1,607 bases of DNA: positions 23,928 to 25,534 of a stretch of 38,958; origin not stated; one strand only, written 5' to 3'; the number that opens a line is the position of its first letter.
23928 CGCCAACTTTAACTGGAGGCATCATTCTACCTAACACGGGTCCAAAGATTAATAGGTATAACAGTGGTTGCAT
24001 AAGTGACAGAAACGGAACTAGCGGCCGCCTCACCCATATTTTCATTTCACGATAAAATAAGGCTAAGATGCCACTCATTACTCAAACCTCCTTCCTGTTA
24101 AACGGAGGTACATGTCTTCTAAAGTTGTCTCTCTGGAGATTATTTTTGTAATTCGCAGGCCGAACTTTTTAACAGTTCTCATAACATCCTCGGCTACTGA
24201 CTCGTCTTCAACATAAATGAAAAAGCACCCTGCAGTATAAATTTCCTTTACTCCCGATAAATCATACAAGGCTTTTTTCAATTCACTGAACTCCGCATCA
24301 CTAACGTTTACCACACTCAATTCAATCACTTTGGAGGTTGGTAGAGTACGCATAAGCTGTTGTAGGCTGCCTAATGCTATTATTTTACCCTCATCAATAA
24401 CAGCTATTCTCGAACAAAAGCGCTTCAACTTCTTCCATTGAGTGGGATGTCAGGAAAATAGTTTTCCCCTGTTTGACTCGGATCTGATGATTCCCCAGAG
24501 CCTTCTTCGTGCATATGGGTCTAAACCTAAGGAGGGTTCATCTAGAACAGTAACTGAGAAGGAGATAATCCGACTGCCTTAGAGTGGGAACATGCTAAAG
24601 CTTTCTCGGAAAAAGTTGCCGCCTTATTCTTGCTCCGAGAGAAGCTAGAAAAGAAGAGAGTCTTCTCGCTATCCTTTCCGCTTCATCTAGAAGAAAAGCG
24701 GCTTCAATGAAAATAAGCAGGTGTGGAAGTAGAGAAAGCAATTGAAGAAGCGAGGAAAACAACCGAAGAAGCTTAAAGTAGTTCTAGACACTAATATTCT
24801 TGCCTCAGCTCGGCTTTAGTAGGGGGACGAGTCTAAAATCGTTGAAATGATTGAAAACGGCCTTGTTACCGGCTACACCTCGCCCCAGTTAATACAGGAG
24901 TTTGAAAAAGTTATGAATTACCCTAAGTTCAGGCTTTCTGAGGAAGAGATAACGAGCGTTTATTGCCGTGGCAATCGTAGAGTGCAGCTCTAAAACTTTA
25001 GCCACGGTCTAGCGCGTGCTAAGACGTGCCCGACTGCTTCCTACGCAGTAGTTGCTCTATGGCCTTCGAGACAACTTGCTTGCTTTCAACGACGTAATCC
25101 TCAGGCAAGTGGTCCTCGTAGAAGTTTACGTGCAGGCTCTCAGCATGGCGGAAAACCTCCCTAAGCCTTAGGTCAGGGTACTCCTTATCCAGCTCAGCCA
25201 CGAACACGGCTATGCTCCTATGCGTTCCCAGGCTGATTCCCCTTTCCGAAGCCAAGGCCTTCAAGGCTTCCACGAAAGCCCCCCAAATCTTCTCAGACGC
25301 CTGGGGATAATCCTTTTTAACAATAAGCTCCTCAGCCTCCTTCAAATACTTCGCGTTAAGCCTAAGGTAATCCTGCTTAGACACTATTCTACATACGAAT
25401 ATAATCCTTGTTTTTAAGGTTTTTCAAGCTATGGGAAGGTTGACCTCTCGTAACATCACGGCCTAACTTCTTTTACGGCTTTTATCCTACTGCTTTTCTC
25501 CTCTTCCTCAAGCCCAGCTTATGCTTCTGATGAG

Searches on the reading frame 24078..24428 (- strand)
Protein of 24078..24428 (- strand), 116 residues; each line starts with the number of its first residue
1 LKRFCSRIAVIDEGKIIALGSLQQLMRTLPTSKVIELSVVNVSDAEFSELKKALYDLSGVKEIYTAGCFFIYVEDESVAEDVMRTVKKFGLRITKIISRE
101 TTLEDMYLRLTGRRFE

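Call 81: search_protein_families(library=pfam, proteins=[window:24078-24428:-], max_evalue=0.01)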
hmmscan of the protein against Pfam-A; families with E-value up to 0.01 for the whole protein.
window:24078-24428:- (116 aa): 1 family
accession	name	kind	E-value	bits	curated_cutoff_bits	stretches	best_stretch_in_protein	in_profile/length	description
PF13732.12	DrrA1-3_C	-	0.00027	22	27.4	1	20-110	1-80/81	ATP-binding protein DrrA1-3-like, C-terminal domain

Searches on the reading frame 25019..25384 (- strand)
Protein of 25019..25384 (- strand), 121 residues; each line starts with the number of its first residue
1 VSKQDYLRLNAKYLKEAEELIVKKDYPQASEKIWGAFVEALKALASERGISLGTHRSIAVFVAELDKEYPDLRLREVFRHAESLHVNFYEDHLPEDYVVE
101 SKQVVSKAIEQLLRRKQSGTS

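Call 81: search_protein_families(library=pfam, proteins=[window:25019-25384:-], max_evalue=0.01)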
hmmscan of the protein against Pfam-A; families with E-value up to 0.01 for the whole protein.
window:25019-25384:- (121 aa): 2 families
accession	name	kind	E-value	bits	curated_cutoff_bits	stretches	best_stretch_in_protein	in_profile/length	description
PF05942.16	PaREP1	-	3.8e-18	65.9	24.4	1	6-107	2-113/115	Archaeal PaREP1/PaREP8 family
PF05168.19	HEPN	-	0.00038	21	22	1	11-110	9-105/117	HEPN domain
